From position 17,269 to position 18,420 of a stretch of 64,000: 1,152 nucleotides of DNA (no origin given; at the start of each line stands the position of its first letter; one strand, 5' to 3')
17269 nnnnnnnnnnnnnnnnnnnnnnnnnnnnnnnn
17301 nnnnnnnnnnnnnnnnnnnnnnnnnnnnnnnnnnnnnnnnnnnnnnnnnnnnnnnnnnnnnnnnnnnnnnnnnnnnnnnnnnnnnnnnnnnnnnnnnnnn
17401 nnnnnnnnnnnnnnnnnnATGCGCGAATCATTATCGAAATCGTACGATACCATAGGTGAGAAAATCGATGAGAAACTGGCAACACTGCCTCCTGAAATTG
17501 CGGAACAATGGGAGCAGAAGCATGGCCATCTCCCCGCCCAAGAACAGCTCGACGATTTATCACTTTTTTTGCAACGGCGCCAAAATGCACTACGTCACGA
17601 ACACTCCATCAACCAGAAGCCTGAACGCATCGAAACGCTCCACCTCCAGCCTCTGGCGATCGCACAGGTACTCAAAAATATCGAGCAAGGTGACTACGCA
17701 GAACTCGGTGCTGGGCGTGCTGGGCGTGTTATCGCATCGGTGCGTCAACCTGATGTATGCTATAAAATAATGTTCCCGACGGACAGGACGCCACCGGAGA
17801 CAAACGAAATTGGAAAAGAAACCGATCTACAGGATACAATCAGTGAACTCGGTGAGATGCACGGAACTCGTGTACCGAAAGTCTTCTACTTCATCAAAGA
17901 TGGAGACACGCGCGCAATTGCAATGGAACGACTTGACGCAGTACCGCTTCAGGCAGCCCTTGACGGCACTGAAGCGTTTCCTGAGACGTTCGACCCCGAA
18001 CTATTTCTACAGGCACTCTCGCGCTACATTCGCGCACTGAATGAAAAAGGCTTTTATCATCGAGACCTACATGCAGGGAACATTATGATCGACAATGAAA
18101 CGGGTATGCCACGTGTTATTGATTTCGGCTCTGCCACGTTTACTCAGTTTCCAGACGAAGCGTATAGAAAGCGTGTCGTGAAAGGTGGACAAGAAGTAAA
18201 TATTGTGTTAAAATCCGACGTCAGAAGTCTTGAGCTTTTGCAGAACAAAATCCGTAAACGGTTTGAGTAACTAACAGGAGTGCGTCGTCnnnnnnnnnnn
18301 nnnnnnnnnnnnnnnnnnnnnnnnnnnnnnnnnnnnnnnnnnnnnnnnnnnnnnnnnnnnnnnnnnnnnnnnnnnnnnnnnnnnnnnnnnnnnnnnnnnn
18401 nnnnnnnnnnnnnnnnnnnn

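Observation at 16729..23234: Lower-GC genomic island between tRNA genes carrying an atypical protein kinase plus small ORF next to the Gabija-like pair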

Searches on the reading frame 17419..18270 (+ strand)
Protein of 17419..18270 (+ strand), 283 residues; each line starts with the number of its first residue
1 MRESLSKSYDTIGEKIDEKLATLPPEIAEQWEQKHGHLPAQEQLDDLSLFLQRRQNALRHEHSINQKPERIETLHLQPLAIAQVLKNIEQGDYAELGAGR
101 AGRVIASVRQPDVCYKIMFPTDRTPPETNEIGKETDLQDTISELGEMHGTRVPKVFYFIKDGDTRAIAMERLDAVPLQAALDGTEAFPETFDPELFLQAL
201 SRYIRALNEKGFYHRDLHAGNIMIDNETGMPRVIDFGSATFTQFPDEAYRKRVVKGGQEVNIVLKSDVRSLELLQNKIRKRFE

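Call 6: search_protein_families(library=pfam, proteins=[window:17419-18270:+], max_evalue=0.1)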
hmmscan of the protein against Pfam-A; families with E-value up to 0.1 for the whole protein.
window:17419-18270:+ (283 aa): 8 families
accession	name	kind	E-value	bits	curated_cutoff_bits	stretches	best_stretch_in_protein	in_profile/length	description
PF00069.31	Pkinase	-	6.4e-13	49.1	31.7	1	94-244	5-150/263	Protein kinase domain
PF01636.29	APH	-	2.5e-08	34.4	23.2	1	137-241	97-199/239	Phosphotransferase enzyme family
PF03109.22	ABC1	-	2.1e-06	27.5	22.9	1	142-242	122-217/244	ABC1 atypical kinase-like domain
PF07714.23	PK_Tyr_Ser-Thr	-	3.5e-06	27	23.1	1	95-251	6-160/258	Protein tyrosine and serine/threonine kinase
PF22303.2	OspG_kinase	-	0.00045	20.7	27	1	158-238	56-129/152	Protein kinase OspG, kinase domain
PF06293.20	Kdo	-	0.0023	17.8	21.3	1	167-236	94-166/207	Lipopolysaccharide kinase (Kdo/WaaP) family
PF01163.29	RIO1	-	0.005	16.9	22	1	148-243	68-155/187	RIO domain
PF19974.5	TCAD9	-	0.04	13.5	40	1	209-239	296-324/429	Ternary complex associated domain 9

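Call 7: search_protein_families(library=padloc, proteins=[window:17419-18270:+], max_evalue=0.1)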
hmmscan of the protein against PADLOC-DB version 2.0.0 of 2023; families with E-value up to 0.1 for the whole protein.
window:17419-18270:+ (283 aa): 26 families (the best 25 are shown)
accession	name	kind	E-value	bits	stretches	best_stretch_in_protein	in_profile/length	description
PDLC04138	mad6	-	6.5e-11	39.8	1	77-253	42-214/659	mads_6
PDLC04044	PD-T4-6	-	1.3e-08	32.4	1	138-240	85-187/372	-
PDLC04042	PD-T4-6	-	2.3e-08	32.1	1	145-243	64-160/292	-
PDLC03920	MkoA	-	2.9e-07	27.2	1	138-241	56-174/1112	-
PDLC04059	PD-T4-6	-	7e-07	26.7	1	140-247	56-166/433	-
PDLC04047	PD-T4-6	-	7.6e-06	23.2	1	138-239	59-158/327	-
PDLC04053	PD-T4-6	-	3e-05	21.6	1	109-242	33-161/311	-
PDLC04058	PD-T4-6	-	3.3e-05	21.1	1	198-239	121-163/460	-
PDLC03921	MkoA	-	5.2e-05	19.1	1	139-236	540-632/1607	-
PDLC04062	PD-T4-6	-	7.5e-05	19.9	1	128-243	74-189/450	-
PDLC04061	PD-T4-6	-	0.00011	19.8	1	166-240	96-168/510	-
PDLC04055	PD-T4-6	-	0.00014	18.8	1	208-245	189-225/496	-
PDLC04056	PD-T4-6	-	0.00015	19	1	198-242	114-156/415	-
PDLC04052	PD-T4-6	-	0.00061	17.1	1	209-240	131-161/496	-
PDLC04051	PD-T4-6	-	0.0011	16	1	196-263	142-203/476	-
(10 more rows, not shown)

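Call 8: find_homologous_proteins(query=window:17419-18270:+)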
Query window:17419-18270:+ (283 aa): 18 proteins with E <= 0.001 among 1459 candidates.
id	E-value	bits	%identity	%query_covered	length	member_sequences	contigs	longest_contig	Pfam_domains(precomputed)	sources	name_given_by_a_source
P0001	3.6e-185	632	100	100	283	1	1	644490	PF07714.24,PF00069.32,PF03109.23,PF01636.30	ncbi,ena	-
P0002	3.9e-88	313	53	93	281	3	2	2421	PF07714.24,PF00069.32,PF03109.23,PF01163.29,PF01636.30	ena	-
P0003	1.1e-82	295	50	92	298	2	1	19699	PF07714.24,PF00069.32,PF03109.23,PF01636.30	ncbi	-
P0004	1.3e-80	289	49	94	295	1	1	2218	PF07714.24,PF00069.32,PF03109.23,PF01636.30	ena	-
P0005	1.7e-68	249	46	91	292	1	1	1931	PF00069.32,PF03109.23,PF01636.30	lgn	-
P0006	7.4e-66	240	43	92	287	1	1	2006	PF00069.32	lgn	-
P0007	1.2e-52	197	39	94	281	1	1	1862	PF00069.32,PF01636.30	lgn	-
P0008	4.1e-52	195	43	83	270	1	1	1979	PF06293.21,PF07714.24,PF00069.32,PF03109.23,PF01636.30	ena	-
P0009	6.1e-24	103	32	66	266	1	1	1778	PF00069.32,PF03109.23,PF01636.30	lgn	-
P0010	5.1e-23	100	39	66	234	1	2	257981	PF06293.21,PF07714.24,PF00069.32,PF03109.23,PF01163.29,PF01636.30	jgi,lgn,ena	jgi:serine/threonine protein kinase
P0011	4.3e-22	97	42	48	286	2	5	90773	PF00069.32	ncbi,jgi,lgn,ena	-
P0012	4.2e-20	90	33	65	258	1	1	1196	PF00069.32,PF03109.23,PF22303.2,PF01636.30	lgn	-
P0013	2.0e-19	88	38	50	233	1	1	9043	PF07714.24,PF00069.32,PF19974.6,PF01636.30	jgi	jgi:serine/threonine protein kinase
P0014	3.5e-18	84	33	66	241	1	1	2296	PF00069.32,PF03109.23,PF22303.2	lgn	-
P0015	4.0e-18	84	31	65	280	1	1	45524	PF00069.32,PF03109.23,PF01636.30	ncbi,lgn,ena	-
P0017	1.3e-15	76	38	51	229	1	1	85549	PF00069.32,PF01636.30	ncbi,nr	ncbi:MAG: hypothetical protein GF349_04790 [Candidatus Magasanikbacteria bacterium]|nr:hypothetical 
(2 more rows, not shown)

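Call 9: find_encoding_contigs(protein=P0001, flank=10000, max_places=3)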
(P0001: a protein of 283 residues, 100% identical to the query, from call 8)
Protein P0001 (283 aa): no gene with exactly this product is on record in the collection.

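Call 10: find_encoding_contigs(protein=P0003, flank=10000, max_places=3)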
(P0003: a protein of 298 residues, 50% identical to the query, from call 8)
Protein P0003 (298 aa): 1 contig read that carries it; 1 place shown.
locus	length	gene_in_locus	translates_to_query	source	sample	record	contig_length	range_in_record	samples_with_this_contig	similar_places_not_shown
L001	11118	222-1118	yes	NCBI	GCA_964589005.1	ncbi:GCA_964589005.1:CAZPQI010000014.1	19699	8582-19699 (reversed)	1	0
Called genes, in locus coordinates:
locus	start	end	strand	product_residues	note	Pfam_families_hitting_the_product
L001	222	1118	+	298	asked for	PF00069:Pkinase, PF07714:PK_Tyr_Ser-Thr (weak), PF01636:APH (faint), PF03109:ABC1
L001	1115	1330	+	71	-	-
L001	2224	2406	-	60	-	-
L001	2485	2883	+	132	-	-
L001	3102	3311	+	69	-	-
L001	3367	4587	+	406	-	PF00814:TsaD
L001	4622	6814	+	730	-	PF00133:tRNA-synt_1, PF09334:tRNA-synt_1g (weak), PF08264:Anticodon_1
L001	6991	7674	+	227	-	PF13367:PrsW-protease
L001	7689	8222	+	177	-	PF00011:HSP20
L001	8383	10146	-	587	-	PF00664:ABC_membrane, PF00005:ABC_tran, PF02463:SMC_N (weak)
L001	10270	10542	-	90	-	-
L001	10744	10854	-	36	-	-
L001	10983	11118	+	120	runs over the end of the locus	-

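Call 13: find_encoding_contigs(protein=P0010, flank=8000, max_places=2)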
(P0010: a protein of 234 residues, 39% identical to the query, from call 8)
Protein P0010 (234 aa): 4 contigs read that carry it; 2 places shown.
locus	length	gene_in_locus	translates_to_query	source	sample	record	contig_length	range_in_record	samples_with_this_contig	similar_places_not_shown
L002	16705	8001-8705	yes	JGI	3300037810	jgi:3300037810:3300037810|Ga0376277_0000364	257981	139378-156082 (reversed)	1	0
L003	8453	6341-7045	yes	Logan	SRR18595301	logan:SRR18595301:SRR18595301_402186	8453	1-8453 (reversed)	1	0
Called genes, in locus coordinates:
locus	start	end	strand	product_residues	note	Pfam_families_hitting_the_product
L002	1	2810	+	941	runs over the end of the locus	PF00005:ABC_tran (faint), PF02463:SMC_N (faint), PF03193:RsgA_GTPase (faint), PF13191:AAA_16 (faint), PF13304:AAA_21 (faint), PF13555:AAA_29 (faint), PF17760:UvrA_inter, PF17755:UvrA_DNA-bind, +1 more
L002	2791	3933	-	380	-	PF01368:DHH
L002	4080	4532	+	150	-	PF02367:TsaE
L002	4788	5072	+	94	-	-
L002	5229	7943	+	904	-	PF02739:5_3_exonuc_N, PF01367:5_3_exonuc, PF01612:DNA_pol_A_exo1 (weak), PF22619:DNA_polI_exo1, PF00476:DNA_pol_A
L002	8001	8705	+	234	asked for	PF01163:RIO1 (faint), PF00069:Pkinase, PF07714:PK_Tyr_Ser-Thr (faint), PF06293:Kdo, PF03109:ABC1, PF01636:APH (weak)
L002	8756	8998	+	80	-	-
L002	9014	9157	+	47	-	-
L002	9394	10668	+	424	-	PF04851:ResIII (weak), PF00270:DEAD, PF00271:Helicase_C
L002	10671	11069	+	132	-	PF00856:SET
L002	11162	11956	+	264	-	PF00072:Response_reg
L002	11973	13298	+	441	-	PF01336:tRNA_anti-codon, PF00152:tRNA-synt_2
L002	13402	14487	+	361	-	PF06723:MreB_Mbl, PF00022:Actin (weak), PF00012:HSP70, PF11104:PilM_2 (faint), PF14450:FtsA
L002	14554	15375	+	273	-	PF04085:MreC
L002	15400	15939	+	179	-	-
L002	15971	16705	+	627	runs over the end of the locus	PF03717:PBP_dimer, PF00905:Transpeptidase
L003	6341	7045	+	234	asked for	PF01163:RIO1 (faint), PF00069:Pkinase, PF07714:PK_Tyr_Ser-Thr (faint), PF06293:Kdo, PF03109:ABC1, PF01636:APH (weak)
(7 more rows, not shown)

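Call 14: find_encoding_contigs(protein=P0011, flank=8000, max_places=3)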
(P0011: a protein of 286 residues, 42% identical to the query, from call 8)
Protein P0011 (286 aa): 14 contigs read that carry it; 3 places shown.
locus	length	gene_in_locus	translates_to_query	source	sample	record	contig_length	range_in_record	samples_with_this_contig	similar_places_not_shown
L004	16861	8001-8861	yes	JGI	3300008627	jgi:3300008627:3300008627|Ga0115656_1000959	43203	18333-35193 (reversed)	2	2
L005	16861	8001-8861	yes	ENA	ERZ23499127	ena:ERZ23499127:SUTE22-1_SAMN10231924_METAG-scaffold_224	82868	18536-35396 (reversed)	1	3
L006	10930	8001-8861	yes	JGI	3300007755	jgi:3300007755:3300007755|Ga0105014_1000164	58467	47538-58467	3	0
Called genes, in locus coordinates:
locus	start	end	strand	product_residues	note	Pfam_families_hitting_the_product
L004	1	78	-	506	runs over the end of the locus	-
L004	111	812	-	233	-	PF13506:Glyco_transf_21 (weak), PF13641:Glyco_tranf_2_3, PF00535:Glycos_transf_2, PF10111:Glyco_tranf_2_2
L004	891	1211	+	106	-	-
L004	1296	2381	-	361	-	PF13439:Glyco_transf_4, PF00534:Glycos_transf_1, PF13692:Glyco_trans_1_4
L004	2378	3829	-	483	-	-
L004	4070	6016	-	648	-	PF12229:PG_binding_4 (weak), PF04294:VanW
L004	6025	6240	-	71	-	-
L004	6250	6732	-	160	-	PF00011:HSP20, PF17886:ArsA_HSP20 (faint)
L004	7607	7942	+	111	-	-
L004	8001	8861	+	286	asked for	PF00069:Pkinase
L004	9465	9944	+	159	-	PF22811:Zn_ribbon_NrdR, PF03477:ATP-cone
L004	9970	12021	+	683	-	PF03477:ATP-cone, PF13597:NRDD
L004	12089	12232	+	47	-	PF13597:NRDD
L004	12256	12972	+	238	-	PF13353:Fer4_12, PF04055:Radical_SAM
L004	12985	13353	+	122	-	-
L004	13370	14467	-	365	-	PF01171:ATP_bind_3 (faint), PF03054:tRNA_Me_trans, PF20259:tRNA_Me_trans_M, PF20258:tRNA_Me_trans_C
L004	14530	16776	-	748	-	PF04932:Wzy_C (weak), PF13181:TPR_8 (faint), PF13414:TPR_11 (faint), PF21033:RMD1-3 (faint), PF00515:TPR_1 (faint), PF13431:TPR_17 (faint)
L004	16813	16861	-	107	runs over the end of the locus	-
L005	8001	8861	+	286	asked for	PF00069:Pkinase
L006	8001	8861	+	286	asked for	PF00069:Pkinase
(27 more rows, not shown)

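Call 21: find_related_loci(query=A3, collection=genome_contigs, flank=8000)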
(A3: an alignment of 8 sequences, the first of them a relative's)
Query A3 (283 aa) in genome_contigs; peptide patterns used: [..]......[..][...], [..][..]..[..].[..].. (x = any residue, [..] = any of these).
31 stretches matched a pattern; 7 encode a relative of the query (tblastn E <= 1e-3); 7 distinct loci.
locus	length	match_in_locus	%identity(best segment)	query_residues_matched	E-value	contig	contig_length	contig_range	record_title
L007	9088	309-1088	50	22-280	2e-89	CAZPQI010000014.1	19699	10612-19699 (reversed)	MAG TPA_asm: uncultured Candidatus Saccharibacteria bacterium isolate SRP215229_co1_140 genome assembly, contig: NODE_15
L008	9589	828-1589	42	23-278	3e-67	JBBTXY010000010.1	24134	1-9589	MAG: Patescibacteria group bacterium isolate H51-bin041_1 H51_bin041_1_000000000010, whole genome shotgun sequence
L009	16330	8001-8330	46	149-256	3e-24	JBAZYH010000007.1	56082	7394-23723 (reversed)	MAG: Candidatus Paceibacterota bacterium isolate SO_2017_GW1_76 NODE_2999_length_56082_cov_1.987079_OW334_2017, whole ge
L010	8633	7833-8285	37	113-255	2e-21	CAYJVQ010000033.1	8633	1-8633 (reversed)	MAG TPA_asm: uncultured Gammaproteobacteria bacterium isolate ERP125453_co1_318 genome assembly, contig: NODE_9923_lengt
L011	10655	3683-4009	44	150-256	3e-21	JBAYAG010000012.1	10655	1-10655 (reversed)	MAG: Candidatus Paceibacterota bacterium isolate SO_2016_CLC_T1_64 scaffold06810_PH3_Jul14_2016, whole genome shotgun se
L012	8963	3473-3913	39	96-240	7e-21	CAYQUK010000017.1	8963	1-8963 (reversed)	MAG TPA_asm: uncultured Candidatus Saccharibacteria bacterium isolate SRP170004_co1_235 genome assembly, contig: NODE_12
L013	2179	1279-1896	29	48-247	2e-18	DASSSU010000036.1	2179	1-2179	MAG TPA_asm: Candidatus Paceibacterota bacterium isolate SMAG_U523 k141_164030, whole genome shotgun sequence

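Call 26: search_protein_families(library=pfam, proteins=[L008:119-739:+, L008:1619-1828:+, L001:2461-2883:+, L001:3075-3311:+, L002:4788-5072:+, L002:8756-8998:+, L004:7607-7942:+], max_evalue=0.1)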
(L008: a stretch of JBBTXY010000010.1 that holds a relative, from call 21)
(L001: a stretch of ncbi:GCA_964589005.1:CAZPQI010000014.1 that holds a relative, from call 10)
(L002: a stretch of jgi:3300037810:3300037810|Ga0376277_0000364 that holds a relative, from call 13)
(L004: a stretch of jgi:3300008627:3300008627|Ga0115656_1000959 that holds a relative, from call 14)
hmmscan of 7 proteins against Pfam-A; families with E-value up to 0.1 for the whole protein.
L008:119-739:+ (206 aa): 1 family
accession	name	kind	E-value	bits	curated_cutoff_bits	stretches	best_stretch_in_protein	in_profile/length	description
PF01300.24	Sua5_yciO_yrdC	-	1.4e-53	181.5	25.1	1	18-195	2-178/178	Telomere recombination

L008:1619-1828:+ (69 aa): 0 families

L001:2461-2883:+ (140 aa): 0 families

L001:3075-3311:+ (78 aa): 0 families

L002:4788-5072:+ (94 aa): 0 families

L002:8756-8998:+ (80 aa): 0 families

L004:7607-7942:+ (111 aa): 0 families

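Call 27: search_solved_structures(query=A2, max_evalue=0.001)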
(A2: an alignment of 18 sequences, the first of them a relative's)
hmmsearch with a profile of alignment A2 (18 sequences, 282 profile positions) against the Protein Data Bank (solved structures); distinct sequences matched with E-value up to 0.001: 1267 (the best 60 are shown).
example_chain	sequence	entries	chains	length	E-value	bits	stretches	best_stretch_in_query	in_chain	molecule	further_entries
6i2p_A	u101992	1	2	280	4.8e-11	45.9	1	88-251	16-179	Serine/threonine-protein kinase PknB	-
3f61_A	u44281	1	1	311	6.5e-11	45.5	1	88-251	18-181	Serine/threonine-protein kinase pknB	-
3ori_A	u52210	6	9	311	6.5e-11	45.5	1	88-251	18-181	Serine/threonine protein kinase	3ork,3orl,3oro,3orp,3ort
3orm_A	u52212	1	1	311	8e-11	45.2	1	88-251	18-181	Serine/threonine protein kinase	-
6b2p_A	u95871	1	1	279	8.1e-11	45.2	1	88-251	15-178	Serine/threonine-protein kinase PknB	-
5u94_A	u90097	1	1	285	8.4e-11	45.1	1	88-251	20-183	Serine/threonine-protein kinase PknB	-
1o6y_A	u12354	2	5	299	9.2e-11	45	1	88-251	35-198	SERINE/THREONINE-PROTEIN KINASE PKNB | Probable serine/threonine-protein kinase pknB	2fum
1mru_A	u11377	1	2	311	1e-10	44.9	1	88-251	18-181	Probable serine/threonine-protein kinase pknB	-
2j90_A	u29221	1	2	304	1.6e-10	44.2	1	72-238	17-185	DEATH-ASSOCIATED PROTEIN KINASE 3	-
3dfc_B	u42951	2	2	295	1.7e-10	44.1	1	86-240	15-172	Death-associated protein kinase 1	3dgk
3f69_A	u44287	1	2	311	1.7e-10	44.1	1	88-251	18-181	Serine/threonine-protein kinase pknB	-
8pav_A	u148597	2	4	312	1.8e-10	44.1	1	107-241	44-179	Serine/threonine-protein kinase 4 37kDa subunit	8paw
8a5j_A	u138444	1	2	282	1.8e-10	44.1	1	107-241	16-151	Serine/threonine-protein kinase 4 37kDa subunit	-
6yat_A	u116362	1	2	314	1.8e-10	44.1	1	107-241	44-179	Serine/threonine-protein kinase 4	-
3com_A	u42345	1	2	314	1.8e-10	44.1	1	107-241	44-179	Serine/threonine-protein kinase 4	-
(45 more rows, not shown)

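Call 29: predict_structure(alignment_id=A2)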
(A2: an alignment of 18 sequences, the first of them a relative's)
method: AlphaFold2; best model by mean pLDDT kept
length: 283 residues; sequences in the alignment: 18
mean_pLDDT: 84.9   pTM: 0.69
mean pLDDT of the five models: 84.9, 84.6, 83.3, 82.8, 82.4
residues with pLDDT >= 90: 136; 70-90: 106; 50-70: 27; < 50: 14
segments of 3 or more residues with pLDDT < 50: 1-5, 60-68
pLDDT, mean of each block of 10 residues (from residue 1): 51 91 83 91 91 72 48 60 71 83 88 90 84 89 84 89 87 96 97 97 94 95 97 95 86 81 89 95 91
secondary structure, 60 per line:
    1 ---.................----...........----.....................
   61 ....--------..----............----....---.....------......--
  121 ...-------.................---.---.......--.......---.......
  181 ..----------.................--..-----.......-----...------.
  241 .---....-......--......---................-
elements in order: H4-20 H25-35 H40-64 H79-90 E95-98 E102-106 E113-118 H131-147 E155-161 E164-170 E174-176 H177-182 H193-209 E222-225 E231-233 H245-248 E250-255 E258-263 H267-282

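Call 37: find_related_loci(query=A3, collection=metagenome_contigs, flank=8000)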
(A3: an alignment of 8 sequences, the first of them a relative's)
Query A3 (283 aa) in metagenome_contigs; peptide patterns used: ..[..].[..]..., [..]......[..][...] (x = any residue, [..] = any of these).
108 stretches matched a pattern; 37 encode a relative of the query (tblastn E <= 1e-3); 37 distinct loci.
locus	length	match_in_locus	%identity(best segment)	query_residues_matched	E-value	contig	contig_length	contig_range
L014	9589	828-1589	42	23-278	1e-66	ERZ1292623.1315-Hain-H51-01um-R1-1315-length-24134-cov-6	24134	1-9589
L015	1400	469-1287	41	6-278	2e-68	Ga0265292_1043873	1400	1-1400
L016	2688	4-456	52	128-278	4e-45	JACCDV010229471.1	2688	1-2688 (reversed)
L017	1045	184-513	46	149-256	3e-24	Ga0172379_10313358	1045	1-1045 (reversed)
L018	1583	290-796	37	76-242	2e-23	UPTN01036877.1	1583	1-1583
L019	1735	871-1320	36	141-278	5e-23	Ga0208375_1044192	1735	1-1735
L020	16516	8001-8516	35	76-242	2e-21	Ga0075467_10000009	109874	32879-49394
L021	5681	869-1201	45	149-256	6e-21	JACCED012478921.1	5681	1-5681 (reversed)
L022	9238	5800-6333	34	91-281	1e-20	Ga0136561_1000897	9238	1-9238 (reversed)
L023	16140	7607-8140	34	91-281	1e-20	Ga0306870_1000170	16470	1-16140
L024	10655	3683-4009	44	150-256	1e-20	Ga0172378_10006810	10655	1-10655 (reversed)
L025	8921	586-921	43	129-237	4e-20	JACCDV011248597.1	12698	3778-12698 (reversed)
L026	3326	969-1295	43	150-256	7e-20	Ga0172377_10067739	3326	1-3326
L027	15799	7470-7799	44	150-256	2e-19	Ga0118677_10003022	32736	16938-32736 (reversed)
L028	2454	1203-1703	33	113-276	5e-18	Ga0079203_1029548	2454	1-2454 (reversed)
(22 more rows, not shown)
